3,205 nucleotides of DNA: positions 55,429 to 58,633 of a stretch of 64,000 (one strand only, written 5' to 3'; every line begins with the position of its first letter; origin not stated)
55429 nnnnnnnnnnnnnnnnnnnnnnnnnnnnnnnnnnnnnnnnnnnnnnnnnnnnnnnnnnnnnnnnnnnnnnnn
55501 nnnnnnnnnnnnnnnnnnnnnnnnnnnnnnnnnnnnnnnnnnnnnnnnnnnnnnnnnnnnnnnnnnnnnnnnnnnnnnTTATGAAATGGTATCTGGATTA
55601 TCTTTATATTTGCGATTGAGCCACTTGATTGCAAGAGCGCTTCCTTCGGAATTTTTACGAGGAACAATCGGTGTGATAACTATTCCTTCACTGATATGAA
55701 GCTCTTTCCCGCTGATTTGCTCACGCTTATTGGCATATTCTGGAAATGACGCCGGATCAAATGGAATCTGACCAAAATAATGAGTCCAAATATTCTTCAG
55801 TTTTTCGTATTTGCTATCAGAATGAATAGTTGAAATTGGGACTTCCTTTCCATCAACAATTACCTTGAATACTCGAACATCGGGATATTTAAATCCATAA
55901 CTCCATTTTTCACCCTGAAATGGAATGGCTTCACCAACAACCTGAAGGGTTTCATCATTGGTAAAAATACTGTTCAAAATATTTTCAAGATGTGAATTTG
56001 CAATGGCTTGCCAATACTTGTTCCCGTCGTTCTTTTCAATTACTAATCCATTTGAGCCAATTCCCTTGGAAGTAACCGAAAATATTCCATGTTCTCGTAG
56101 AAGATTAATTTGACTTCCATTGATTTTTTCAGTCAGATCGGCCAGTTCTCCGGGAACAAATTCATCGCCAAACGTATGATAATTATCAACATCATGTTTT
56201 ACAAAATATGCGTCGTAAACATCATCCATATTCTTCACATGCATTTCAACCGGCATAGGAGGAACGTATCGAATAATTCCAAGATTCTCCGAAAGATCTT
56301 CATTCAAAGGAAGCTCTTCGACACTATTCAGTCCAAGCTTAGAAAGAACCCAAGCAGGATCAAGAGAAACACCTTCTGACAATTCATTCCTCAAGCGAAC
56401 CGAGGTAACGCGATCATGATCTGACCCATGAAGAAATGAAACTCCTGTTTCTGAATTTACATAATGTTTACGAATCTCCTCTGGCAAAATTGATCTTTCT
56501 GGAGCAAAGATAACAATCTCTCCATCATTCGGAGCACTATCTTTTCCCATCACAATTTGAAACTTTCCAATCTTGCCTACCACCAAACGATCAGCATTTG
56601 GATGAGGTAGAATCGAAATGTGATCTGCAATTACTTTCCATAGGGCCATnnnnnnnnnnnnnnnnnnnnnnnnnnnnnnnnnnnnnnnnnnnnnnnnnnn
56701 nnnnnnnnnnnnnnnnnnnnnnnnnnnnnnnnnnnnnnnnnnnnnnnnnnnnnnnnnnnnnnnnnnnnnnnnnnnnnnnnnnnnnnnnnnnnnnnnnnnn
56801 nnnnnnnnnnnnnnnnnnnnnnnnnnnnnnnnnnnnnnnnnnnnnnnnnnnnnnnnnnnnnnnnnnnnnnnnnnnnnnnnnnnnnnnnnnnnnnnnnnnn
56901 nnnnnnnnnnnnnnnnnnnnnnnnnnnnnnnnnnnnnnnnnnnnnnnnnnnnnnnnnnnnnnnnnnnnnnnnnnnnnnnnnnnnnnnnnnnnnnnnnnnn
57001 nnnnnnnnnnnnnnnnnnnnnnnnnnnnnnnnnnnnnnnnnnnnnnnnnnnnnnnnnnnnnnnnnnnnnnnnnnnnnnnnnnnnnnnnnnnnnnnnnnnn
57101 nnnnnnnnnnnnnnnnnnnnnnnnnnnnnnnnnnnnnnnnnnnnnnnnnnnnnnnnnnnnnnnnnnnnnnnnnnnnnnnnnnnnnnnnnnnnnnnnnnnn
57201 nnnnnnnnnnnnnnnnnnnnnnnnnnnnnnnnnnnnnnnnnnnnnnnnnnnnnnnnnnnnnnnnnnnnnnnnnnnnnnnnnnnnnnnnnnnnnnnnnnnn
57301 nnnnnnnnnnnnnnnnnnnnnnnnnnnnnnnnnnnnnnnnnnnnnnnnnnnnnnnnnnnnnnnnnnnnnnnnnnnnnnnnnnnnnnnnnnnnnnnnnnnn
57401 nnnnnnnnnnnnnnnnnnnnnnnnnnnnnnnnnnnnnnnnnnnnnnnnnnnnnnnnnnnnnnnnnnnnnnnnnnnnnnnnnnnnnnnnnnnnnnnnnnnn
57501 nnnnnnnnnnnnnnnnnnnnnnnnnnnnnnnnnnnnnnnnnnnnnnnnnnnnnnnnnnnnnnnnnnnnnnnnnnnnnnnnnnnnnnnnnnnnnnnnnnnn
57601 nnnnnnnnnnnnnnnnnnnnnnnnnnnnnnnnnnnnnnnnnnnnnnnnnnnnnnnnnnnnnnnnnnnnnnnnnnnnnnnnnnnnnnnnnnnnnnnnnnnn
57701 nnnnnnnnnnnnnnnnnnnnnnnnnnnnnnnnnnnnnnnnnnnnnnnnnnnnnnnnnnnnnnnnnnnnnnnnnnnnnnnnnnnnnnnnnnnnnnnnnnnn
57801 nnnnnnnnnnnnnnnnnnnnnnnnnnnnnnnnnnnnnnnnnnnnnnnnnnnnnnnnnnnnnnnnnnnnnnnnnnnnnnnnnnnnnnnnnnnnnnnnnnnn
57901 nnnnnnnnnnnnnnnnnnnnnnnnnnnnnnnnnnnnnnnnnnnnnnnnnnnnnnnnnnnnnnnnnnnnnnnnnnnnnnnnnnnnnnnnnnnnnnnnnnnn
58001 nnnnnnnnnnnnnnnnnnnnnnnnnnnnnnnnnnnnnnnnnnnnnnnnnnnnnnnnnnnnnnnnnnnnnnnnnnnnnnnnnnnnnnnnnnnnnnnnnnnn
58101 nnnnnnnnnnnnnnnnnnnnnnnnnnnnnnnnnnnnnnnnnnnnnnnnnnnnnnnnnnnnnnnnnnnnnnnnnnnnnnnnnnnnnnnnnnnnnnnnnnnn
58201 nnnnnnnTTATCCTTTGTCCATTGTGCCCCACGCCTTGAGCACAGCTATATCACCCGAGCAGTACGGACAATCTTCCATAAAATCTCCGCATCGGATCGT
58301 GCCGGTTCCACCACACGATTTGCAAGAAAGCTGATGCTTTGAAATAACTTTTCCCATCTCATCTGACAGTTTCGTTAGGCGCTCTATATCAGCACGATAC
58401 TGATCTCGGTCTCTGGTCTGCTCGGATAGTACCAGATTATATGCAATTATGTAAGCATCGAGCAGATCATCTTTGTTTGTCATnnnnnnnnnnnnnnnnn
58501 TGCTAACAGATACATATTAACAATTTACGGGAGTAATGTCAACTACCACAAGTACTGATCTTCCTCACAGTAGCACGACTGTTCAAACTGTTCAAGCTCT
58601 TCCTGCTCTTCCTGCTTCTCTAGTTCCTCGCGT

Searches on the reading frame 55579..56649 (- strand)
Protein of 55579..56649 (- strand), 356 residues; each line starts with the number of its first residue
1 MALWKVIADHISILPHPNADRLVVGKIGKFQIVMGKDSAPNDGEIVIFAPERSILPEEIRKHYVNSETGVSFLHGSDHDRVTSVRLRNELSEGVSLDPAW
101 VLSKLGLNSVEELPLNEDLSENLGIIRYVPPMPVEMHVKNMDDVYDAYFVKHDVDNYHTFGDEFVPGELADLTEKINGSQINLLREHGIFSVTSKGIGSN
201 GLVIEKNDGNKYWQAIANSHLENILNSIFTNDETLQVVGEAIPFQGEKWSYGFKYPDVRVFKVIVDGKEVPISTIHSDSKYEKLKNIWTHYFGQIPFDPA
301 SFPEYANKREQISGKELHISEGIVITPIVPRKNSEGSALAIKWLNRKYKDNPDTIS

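Call 12: search_protein_families(library=pfam, proteins=[window:55579-56649:-], max_evalue=0.01)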
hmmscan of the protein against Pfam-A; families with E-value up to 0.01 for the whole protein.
window:55579-56649:- (356 aa): 2 families
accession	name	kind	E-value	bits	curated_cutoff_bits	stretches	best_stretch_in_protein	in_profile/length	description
PF09414.15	RNA_ligase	-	6.8e-08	33.3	27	1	173-342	6-169/171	RNA ligase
PF21189.3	PHA02142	-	5.1e-06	27.3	27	1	13-96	10-90/92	PHA02142 OB-fold domain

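Call 13: search_protein_families(library=phrogs, proteins=[window:55579-56649:-], max_evalue=0.001)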
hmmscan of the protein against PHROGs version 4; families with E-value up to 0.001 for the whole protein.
window:55579-56649:- (356 aa): 2 families
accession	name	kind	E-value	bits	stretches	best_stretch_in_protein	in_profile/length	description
phrog_968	-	DNA, RNA and nucleotide metabolism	2.8e-17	63.7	1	13-247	19-288/398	RNA ligase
phrog_548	-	DNA, RNA and nucleotide metabolism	1.1e-07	32.4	1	173-350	36-235/341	RNA ligase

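Call 17: find_related_loci(query=window:55579-56649:-, collection=viral_contigs, flank=4000)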
Query window:55579-56649:- (356 aa) in viral_contigs; peptide patterns used: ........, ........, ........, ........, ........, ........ (x = any residue, [..] = any of these).
4 stretches matched a pattern, but none encodes a relative of the query by tblastn (E <= 1e-3).

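Call 27: find_homologous_proteins(query=window:55579-56649:-)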
Query window:55579-56649:- (356 aa): 79 proteins with E <= 0.001 among 2225 candidates.
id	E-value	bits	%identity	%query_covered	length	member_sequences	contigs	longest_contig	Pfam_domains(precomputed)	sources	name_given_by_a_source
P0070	9.6e-239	810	100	100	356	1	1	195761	PF09414.16,PF21189.4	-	-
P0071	8.8e-114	399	51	98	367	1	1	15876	PF09414.16,PF21189.4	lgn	-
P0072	1.5e-106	375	50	99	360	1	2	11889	PF09414.16,PF21189.4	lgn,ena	-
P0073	1.0e-103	365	48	100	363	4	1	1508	PF09414.16,PF21189.4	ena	-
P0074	1.4e-97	345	45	100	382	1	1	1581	PF09414.16,PF21189.4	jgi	jgi:RNA ligase (TIGR02306 family)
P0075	3.0e-91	324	45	100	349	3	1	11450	PF09414.16,PF21189.4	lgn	-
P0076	1.1e-90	323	46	100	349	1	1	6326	PF09414.16,PF21189.4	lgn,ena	-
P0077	1.9e-87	312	45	99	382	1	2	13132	PF09414.16,PF21189.4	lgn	-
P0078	5.2e-86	307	44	100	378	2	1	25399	PF09414.16,PF21189.4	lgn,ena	-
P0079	1.4e-82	296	41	100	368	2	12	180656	PF09414.16,PF21189.4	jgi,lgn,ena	-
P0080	1.1e-81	293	43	100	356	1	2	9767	PF09414.16,PF21189.4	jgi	-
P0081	1.8e-80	289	42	100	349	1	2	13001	PF09414.16,PF21189.4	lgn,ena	-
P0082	2.5e-80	289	44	100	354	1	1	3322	PF09414.16,PF21189.4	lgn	-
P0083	1.1e-74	270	41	100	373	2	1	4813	PF09414.16,PF21189.4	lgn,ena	-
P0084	1.5e-73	266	41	100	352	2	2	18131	PF09414.16,PF21189.4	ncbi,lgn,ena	-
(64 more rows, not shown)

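Call 29: find_encoding_contigs(protein=P0071, flank=3000, max_places=1)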
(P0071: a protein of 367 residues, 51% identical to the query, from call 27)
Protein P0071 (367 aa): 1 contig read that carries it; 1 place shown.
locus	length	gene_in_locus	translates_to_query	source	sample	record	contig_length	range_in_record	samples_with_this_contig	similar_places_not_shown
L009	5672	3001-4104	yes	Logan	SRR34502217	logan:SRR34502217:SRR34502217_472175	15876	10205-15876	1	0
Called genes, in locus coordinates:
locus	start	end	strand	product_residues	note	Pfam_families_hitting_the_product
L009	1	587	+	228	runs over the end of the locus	-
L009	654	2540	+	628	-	PF25210:Kelch_FKB95 (weak), PF13415:Beta-prop_FBX42 (weak), PF24981:Beta-prop_ATRN-LZTR1 (faint), PF13418:Beta-prop_TYW4 (faint), PF01344:Kelch_1, PF07646:Kelch_2 (faint), PF24681:Kelch_KLHDC2_KLHL20_DRC7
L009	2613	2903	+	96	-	-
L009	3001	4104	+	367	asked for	PF21189:PHA02142, PF09414:RNA_ligase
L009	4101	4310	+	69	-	-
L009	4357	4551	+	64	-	-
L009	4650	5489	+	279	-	PF03235:GmrSD_N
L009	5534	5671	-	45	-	?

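Call 30: find_encoding_contigs(protein=P0072, flank=3000, max_places=1)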
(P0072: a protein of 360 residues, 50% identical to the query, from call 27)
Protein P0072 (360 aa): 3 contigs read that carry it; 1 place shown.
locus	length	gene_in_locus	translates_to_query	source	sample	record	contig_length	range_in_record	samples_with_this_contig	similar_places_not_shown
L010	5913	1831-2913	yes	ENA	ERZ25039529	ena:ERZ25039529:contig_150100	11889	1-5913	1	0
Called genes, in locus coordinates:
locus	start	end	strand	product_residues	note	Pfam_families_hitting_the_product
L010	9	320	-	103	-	PF17757:UvrB_inter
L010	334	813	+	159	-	-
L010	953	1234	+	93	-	-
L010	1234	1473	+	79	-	-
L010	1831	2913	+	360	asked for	PF21189:PHA02142 (weak), PF09414:RNA_ligase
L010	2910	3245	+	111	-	-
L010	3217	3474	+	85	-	-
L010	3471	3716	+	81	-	-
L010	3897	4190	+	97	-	-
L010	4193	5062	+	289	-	-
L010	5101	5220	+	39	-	-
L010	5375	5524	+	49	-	-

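Call 31: find_encoding_contigs(protein=P0079, flank=3000, max_places=1)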
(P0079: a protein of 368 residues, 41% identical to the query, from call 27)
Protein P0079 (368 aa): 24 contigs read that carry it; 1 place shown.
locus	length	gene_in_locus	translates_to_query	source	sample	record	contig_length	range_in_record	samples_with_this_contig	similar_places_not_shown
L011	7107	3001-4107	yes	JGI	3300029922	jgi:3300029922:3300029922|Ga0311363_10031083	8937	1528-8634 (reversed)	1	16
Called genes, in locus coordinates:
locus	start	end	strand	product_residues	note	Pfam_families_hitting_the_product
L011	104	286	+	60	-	-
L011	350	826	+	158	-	-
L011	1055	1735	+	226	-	PF01844:HNH, PF14279:HNH_5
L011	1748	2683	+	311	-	PF06414:Zeta_toxin, PF13671:AAA_33, PF24694:LNS2_PITM1-3 (weak), PF25109:HAD_PNKP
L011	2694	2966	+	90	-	-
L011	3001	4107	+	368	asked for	PF21189:PHA02142, PF09414:RNA_ligase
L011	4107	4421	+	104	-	-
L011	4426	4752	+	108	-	-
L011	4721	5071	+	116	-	-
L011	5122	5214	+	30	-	-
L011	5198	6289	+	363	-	PF09511:RNA_lig_T4_1, PF09414:RNA_ligase (weak)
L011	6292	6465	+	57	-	-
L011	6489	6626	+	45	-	-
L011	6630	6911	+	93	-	-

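Call 98: search_solved_structures(query=window:55579-56649:-, max_evalue=0.01, show_alignments=1)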
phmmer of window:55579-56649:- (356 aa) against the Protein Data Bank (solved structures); distinct sequences matched with E-value up to 0.01: 8.
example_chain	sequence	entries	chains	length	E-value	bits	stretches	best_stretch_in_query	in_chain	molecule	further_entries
5cot_A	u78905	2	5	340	0.00045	22.8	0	54-244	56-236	Naegleria gruberi RNA ligase | RNA ligase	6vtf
6vt9_A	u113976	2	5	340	0.00066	22.2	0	54-220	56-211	RNA ligase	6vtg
6vt4_A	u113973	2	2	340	0.00075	22.1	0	54-244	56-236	RNA Ligase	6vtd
6vt3_A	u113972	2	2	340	0.00082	21.9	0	54-244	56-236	RNA Ligase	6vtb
6vt1_A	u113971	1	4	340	0.0012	21.4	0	54-244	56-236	RNA Ligase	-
6vt5_A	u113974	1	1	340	0.0012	21.4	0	54-244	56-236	RNA Ligase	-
6vt0_A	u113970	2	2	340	0.003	20.1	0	54-243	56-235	RNA Ligase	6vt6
5cou_A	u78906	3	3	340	0.003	20.1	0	54-243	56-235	Naegleria gruberi RNA ligase | RNA ligase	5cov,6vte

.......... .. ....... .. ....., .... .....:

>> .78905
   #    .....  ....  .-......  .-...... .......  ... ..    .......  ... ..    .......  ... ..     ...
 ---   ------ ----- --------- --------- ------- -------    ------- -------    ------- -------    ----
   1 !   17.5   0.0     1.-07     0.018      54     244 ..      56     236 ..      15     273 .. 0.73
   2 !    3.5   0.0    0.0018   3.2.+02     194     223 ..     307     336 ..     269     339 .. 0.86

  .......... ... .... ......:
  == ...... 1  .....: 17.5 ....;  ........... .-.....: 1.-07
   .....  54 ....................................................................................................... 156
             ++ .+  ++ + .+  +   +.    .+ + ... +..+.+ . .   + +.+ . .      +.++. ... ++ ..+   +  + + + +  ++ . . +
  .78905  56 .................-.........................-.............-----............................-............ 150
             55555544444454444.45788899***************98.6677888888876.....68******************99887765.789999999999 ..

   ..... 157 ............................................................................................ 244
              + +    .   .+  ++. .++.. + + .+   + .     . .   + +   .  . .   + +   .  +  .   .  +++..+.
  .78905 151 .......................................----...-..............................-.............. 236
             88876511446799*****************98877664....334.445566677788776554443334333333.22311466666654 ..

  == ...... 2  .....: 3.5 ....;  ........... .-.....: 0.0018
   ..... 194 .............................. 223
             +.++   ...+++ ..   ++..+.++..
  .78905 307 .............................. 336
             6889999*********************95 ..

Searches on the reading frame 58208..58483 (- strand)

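Call 12: search_protein_families(library=pfam, proteins=[window:58208-58483:-], max_evalue=0.01)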
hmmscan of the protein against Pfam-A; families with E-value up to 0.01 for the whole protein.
window:58208-58483:- (91 aa): 1 family
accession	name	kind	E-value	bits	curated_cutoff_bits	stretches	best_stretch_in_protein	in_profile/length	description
PF15777.11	Anti-TRAP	-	0.0073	16.7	32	0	53-86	12-47/59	Tryptophan RNA-binding attenuator protein inhibitory protein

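Call 13: search_protein_families(library=phrogs, proteins=[window:58208-58483:-], max_evalue=0.001)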
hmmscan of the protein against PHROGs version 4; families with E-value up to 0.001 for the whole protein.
window:58208-58483:- (91 aa): 0 families
